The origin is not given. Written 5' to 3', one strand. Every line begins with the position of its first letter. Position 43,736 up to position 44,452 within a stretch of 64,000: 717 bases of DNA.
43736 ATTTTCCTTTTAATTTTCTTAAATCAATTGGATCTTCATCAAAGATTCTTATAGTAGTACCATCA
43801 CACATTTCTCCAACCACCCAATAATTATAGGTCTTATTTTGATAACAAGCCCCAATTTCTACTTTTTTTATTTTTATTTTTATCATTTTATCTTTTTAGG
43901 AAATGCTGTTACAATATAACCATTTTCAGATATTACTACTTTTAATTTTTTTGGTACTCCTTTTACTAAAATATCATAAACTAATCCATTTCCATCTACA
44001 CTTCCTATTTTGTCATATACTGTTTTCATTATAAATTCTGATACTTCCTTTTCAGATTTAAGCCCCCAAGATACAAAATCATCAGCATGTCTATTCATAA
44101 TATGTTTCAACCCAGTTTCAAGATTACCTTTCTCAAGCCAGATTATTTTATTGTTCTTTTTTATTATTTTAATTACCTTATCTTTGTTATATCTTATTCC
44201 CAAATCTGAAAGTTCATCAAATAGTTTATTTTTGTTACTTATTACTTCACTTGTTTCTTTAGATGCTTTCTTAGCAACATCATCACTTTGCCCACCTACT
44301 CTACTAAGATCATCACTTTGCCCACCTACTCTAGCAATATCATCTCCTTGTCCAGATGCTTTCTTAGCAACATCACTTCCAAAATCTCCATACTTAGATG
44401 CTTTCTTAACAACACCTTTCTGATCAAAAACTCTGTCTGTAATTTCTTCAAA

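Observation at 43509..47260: Candidate archaeal (DPANN) polymorphic toxin with BECR-like tRNase tip and coupled immunity gene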

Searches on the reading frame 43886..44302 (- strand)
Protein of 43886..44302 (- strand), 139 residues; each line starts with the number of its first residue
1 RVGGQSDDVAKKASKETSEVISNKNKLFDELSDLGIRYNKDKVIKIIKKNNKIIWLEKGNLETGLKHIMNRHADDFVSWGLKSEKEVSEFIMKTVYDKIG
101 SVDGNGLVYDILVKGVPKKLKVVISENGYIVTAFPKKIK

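Call 3: search_protein_families(library=pfam, proteins=[window:43886-44260:-], max_evalue=1)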
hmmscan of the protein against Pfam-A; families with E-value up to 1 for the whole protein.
window:43886-44260:- (125 aa): 2 families
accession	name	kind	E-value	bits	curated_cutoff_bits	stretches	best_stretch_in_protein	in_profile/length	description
PF18809.6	PBECR1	-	0.0013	19.7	27.6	1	47-122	24-100/104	phage-Barnase-EndoU-ColicinE5/D-RelE like nuclease1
PF24419.1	Cupin_NOL9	-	0.067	13.1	27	1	7-60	72-126/152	Polynucleotide 5'-hydroxyl-kinase NOL9, N-terminal domain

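Call 4: search_protein_families(library=ncbifam, proteins=[window:43886-44260:-], max_evalue=1)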
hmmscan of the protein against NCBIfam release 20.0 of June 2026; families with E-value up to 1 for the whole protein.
window:43886-44260:- (125 aa): 0 families

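Call 7: search_solved_structures(query=window:43886-44302:-, max_evalue=10, show_alignments=3)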
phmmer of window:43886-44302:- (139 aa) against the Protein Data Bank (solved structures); distinct sequences matched with E-value up to 10: 7.
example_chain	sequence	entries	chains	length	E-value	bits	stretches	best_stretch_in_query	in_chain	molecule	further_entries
7m5f_C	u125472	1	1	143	6.8e-16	61.5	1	25-133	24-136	Toxin CdiA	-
2azk_A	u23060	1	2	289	0.00053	23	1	19-99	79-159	Geranylgeranyl pyrophosphate synthetase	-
8e27_A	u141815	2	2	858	0.043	16.9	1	79-128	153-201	DIS3-like exonuclease 2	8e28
8e29_A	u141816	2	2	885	0.045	16.8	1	79-128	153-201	DIS3-like exonuclease 2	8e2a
2azj_A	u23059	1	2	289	0.09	15.8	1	20-98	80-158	Geranylgeranyl pyrophosphate synthetase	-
7mwr_B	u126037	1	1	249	0.54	13.3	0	82-124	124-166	LHD101B4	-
5cwb_A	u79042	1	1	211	1.1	12.4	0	82-119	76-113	Designed helical repeat protein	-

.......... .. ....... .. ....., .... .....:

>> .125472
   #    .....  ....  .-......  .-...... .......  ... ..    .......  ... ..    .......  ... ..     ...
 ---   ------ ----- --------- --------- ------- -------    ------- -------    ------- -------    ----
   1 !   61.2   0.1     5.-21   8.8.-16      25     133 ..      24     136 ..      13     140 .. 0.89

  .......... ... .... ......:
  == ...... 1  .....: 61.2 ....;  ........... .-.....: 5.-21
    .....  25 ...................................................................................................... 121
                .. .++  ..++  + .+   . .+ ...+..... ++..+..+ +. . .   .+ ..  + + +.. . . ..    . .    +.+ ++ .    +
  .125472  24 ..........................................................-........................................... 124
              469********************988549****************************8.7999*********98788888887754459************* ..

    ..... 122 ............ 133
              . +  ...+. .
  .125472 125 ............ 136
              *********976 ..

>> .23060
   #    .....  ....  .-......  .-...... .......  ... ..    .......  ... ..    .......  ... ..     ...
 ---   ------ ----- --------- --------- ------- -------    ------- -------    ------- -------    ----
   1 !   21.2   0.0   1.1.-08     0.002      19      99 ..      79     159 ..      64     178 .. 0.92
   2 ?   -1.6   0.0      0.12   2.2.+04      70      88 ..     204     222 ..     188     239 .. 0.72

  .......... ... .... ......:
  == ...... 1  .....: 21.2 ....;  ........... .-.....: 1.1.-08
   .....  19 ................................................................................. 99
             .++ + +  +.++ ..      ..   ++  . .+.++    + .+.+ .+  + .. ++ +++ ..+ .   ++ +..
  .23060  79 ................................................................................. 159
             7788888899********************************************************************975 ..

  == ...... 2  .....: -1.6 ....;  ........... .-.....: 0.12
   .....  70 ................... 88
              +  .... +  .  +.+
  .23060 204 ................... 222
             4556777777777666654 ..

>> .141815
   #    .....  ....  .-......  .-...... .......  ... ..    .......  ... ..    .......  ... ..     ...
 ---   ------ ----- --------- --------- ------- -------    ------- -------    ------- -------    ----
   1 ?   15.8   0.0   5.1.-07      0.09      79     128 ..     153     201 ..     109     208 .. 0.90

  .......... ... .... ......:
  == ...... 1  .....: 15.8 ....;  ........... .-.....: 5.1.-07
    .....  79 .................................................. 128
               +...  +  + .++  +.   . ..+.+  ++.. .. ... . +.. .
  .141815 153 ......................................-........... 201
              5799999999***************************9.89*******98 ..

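Call 8: find_homologous_proteins(query=window:43886-44302:-, max_evalue=0.01)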
Query window:43886-44302:- (139 aa): 2 proteins with E <= 0.01 among 18 candidates.
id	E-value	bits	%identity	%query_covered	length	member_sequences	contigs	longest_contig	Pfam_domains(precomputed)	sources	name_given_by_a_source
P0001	3.7e-10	58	35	76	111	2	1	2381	-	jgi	-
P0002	5.4e-9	54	35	73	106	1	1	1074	-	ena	-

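Call 21: search_protein_representatives(protein=window:43886-44245:-)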
Query: 120 residues. Proteins with E-value up to 0.001 (for the whole library): 934; up to 1e-10: 235; up to 1e-30: 1. The best 150 are listed.
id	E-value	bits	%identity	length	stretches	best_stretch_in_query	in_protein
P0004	2.1e-69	247.0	84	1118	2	1-120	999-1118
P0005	7.7e-26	106.5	47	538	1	4-117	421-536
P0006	2.7e-25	104.7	46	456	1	3-117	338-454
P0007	3.6e-25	104.3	46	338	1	5-119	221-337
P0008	1.4e-23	99.2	44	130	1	4-116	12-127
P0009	1.5e-23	99.0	48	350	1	8-116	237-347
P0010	2.4e-20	88.8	33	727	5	31-118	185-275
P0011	2.2e-18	82.5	37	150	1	4-116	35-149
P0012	4.5e-18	81.4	44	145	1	7-119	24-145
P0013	5.6e-18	81.1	35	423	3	21-118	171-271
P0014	6.2e-18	81.0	42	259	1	6-116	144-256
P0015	1.3e-17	80.0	43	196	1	6-119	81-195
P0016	3.2e-17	78.7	37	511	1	4-116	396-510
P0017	3.9e-17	78.4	35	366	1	4-116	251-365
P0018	4.4e-17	78.2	41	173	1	7-119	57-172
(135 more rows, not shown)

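Call 26: search_protein_families(library=pfam, alignment_id=A1, max_evalue=0.001)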
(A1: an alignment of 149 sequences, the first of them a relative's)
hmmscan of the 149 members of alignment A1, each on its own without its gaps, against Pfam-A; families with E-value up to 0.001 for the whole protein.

A. member 1, P0001 (111 aa): 1 family
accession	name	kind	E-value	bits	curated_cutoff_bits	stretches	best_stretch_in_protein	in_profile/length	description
PF18809.6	PBECR1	-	5.2e-05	24.1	27.6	1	31-109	23-98/104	phage-Barnase-EndoU-ColicinE5/D-RelE like nuclease1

B. families by the number of members that match (of 149 scanned): 35 families (the first 25 are shown)
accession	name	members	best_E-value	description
PF18809.6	PBECR1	28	3e-06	phage-Barnase-EndoU-ColicinE5/D-RelE like nuclease1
PF13699.11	eCIS_core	6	6.1e-33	eCIS core domain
PF05593.20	RHS_repeat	5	2.6e-08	RHS Repeat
PF14449.11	PT-TG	4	1.6e-10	Pre-toxin TG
PF13665.11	Tox-PAAR-like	2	4e-35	Toxin PAAR-like domain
PF07591.16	PT-HINT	2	5.7e-26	Pretoxin HINT domain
PF04829.18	PT-VENN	2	3.5e-20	Pre-toxin domain with VENN motif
PF04830.18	DUF637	2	2.5e-17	Possible hemagglutinin (DUF637)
PF04740.18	LXG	2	2.8e-16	LXG domain of WXG superfamily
PF21726.2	DUF6862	2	3.6e-10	Family of unknown function (DUF6862)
PF13332.12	Fil_haemagg_2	1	9e-47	Hemagglutinin repeat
PF08239.17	SH3_3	1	1.3e-17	Bacterial SH3 domain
PF00515.34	TPR_1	1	3.6e-16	Tetratricopeptide repeat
PF07719.23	TPR_2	1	3.6e-15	Tetratricopeptide repeat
PF02368.24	Big_2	1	3.1e-12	Bacterial Ig-like domain (group 2)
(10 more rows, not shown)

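Call 62: find_related_loci(query=A5, collection=genome_contigs, flank=2500)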
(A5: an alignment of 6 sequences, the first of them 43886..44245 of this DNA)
Query A5 (120 aa) in genome_contigs; peptide patterns used: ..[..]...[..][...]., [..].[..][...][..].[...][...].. (x = any residue, [..] = any of these).
64 stretches matched a pattern; 39 encode a relative of the query (tblastn E <= 1e-3); 39 distinct loci.
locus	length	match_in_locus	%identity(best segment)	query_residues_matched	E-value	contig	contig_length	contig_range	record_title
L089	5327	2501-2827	49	9-116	3e-33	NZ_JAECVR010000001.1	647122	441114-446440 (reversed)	Paenactinomyces guangxiensis strain CICC 11033=CGMCC 4.7156 NODE_1_length_647122_cov_2.256118, whole genome shotgun sequ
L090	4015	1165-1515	41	2-116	4e-24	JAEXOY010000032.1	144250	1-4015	MAG: Bacillota bacterium isolate OH_HBrB_169 k127_1088563, whole genome shotgun sequence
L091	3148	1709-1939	52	41-116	2e-22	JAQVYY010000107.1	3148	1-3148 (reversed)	MAG: Bacteroidales bacterium isolate STF2_160 NODE_133522_length_3148_cov_9.966567_Sandtown_F2, whole genome shotgun seq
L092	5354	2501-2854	31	3-119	9e-19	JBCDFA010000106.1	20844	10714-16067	MAG: Chloroflexota bacterium isolate P01_G01_bin.9 k141_424829_length_20844_cov_17.0558, whole genome shotgun sequence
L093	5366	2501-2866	33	1-117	4e-18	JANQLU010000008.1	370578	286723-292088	MAG: Pirellulaceae bacterium isolate PL25a_bin.70 k99_4479674, whole genome shotgun sequence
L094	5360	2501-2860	32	8-116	3e-17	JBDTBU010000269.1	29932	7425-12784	MAG: Ktedonobacteraceae bacterium isolate cluster2_bin.14 k127_1226092, whole genome shotgun sequence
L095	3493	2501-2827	33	8-116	4e-17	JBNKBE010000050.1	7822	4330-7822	MAG: Polyangiaceae bacterium isolate F2.bin.4.strict NODE_50_length_7822_cov_8.560878, whole genome shotgun sequence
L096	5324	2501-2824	31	15-117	1e-16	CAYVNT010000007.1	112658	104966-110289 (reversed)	MAG TPA_asm: uncultured Ruminiclostridium sp. isolate SRP242652_co1_128 genome assembly, contig: NODE_138_length_112658_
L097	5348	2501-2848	35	7-116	4e-15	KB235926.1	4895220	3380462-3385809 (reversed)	cyanobacterium PCC 7702 genomic scaffold Chl7702DRAFT_scaffold_0.1, whole genome shotgun sequence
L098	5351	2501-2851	29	3-116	1e-13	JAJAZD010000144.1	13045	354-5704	MAG: Pseudonocardia sp. isolate CAN_BIN28 c_000000067424, whole genome shotgun sequence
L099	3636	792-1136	34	7-116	7e-13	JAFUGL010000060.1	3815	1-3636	MAG: Lachnospiraceae bacterium isolate RGIG4472 Roe_deer_Omasum-5__c69994, whole genome shotgun sequence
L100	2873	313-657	32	7-116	9e-13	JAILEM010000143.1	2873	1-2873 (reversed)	MAG: Lachnospiraceae bacterium isolate RUI046 k141_4572723_flag=0_multi=20.4012_len=2873, whole genome shotgun sequence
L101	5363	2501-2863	30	5-118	5e-12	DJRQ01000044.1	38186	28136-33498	MAG TPA_asm: Bacillales bacterium UBA6356 UBA6356_contig_3204, whole genome shotgun sequence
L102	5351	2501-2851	31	7-118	1e-11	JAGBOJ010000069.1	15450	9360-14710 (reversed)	MAG: Lachnospiraceae bacterium isolate RGIG9299 Water_deer_Rumen.Co__c386033, whole genome shotgun sequence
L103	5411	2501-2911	29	8-116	3e-11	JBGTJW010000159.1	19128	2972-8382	MAG: Stenomitos sp. isolate JTS-RE299 k141_2699117, whole genome shotgun sequence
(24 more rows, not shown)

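Call 73: predict_structure(alignment_id=A6)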
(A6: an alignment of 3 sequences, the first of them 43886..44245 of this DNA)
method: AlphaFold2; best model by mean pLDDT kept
length: 120 residues; sequences in the alignment: 3
mean_pLDDT: 75.8   pTM: 0.61
mean pLDDT of the five models: 75.8, 67.6, 59.4, 57.3, 56.5
residues with pLDDT >= 90: 0; 70-90: 104; 50-70: 13; < 50: 3
segments of 3 or more residues with pLDDT < 50: none
pLDDT, mean of each block of 10 residues (from residue 1): 71 82 79 77 72 75 76 73 77 81 77 69
secondary structure, 60 per line:
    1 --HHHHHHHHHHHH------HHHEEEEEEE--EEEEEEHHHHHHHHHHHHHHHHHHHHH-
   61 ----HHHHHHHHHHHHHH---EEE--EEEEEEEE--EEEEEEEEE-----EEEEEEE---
elements in order: H3-14 E24-30 E33-38 H39-59 H65-78 E82-84 E87-94 E97-105 E111-117

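Call 76: fold_search(model_id=the predicted structure, library=pdb)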
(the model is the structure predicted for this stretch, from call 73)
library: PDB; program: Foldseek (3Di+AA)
matches with E <= 10: 634; with E <= 0.001: 1
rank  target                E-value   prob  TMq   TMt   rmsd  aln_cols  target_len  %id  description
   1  7m5f_C                1.4e-08  1.00  0.49  0.49   6.5       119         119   34  Contact-dependent inhibition system from Serratia marcescens BWH57 (released 2021-05-12)
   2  3fzw_B                7.9e-02  0.30  0.24  0.22   9.0       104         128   14  Crystal Structure of Ketosteroid Isomerase D40N-D103N from Pseudomonas putida (pKSI) with bound equilenin (released 2009-06-02)
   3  1vzz_B                9.6e-02  0.23  0.22  0.21   8.8       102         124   16  CRYSTAL STRUCTURE OF MUTANT ENZYME Y32F/D103L OF KETOSTEROID ISOMERASE FROM PSEUDOMONAS PUTIDA BIOTYPE B (released 2004-07-08)
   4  3t8n_A                1.3e-01  0.23  0.22  0.21   8.9       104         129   14  Crystal structure of ketosteroid isomerase Y16AD103A from Pseudomonas putida (released 2011-11-23)
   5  9r51_A                1.6e-01  0.08  0.19  0.07  17.0       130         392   13  Dimeric state of the F420-reducing hydrogenase from Methanothermococcus thermolithotrophicus in crystalline form 1 (released 2025-10-22)
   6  3nuv_B                1.7e-01  0.23  0.24  0.24   8.8       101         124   15  Crystal structure of ketosteroid isomerase D38ND99N from Pseudomonas testosteroni (tKSI) with 4-Androstene-3,17-dione  (released 2011-11-23)
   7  1w6y                  1.7e-01  0.20  0.22  0.22   9.1       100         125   14  crystal structure of a mutant W92A in ketosteroid isomerase (KSI) from Pseudomonas putida biotype B (released 2005-04-14)
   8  7rxf_A                1.7e-01  0.15  0.21  0.20   9.1       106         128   14  Multi-conformer model of Apo Ketosteroid Isomerase Y57F mutant from Pseudomonas Putida (pKSI) at 250 K (released 2022-11-09)
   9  1isk_MODEL_1_A        1.8e-01  0.18  0.22  0.22   8.9       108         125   14  3-OXO-DELTA5-STEROID ISOMERASE, NMR, 20 STRUCTURES (released 1997-11-12)
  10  1e3r_B                2.0e-01  0.14  0.21  0.21   8.9       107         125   15  Crystal structure of ketosteroid isomerase mutant D40N (D38N TI numbering) from Pseudomonas putida complexed with andr (released 2001-03-05)
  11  9r00                  2.2e-01  0.47  0.31  0.29   9.1       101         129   12  De novo NTF2-like protein with a 2-helix C-terminal extension. (released 2025-10-22)
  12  5kp1_C                2.2e-01  0.14  0.21  0.21   9.2       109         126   14  Crystal Structure of Ketosteroid Isomerase from Pseudomonas putida (pKSI) bound to Equilenin; D40N, Y16(Cl-Y) (released 2016-09-07)
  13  4cdl                  2.3e-01  0.18  0.23  0.23   8.9       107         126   14  Crystal Structure of Retro-aldolase RA110.4-6 Complexed with Inhibitor 1-(6-methoxy-2-naphthalenyl)-1,3-butanedione (released 2014-11-12)
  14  1w00_B                2.3e-01  0.16  0.22  0.22   8.9        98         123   14  Crystal structure of mutant enzyme D103L of Ketosteroid Isomerase from Pseudomonas putida biotype B (released 2005-05-26)
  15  3t8u_B                2.3e-01  0.16  0.23  0.22   8.9       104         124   13  Crystal structure of ketosteroid isomerase Y14AY55FD99A from Pseudomonas testosteroni (released 2011-11-23)
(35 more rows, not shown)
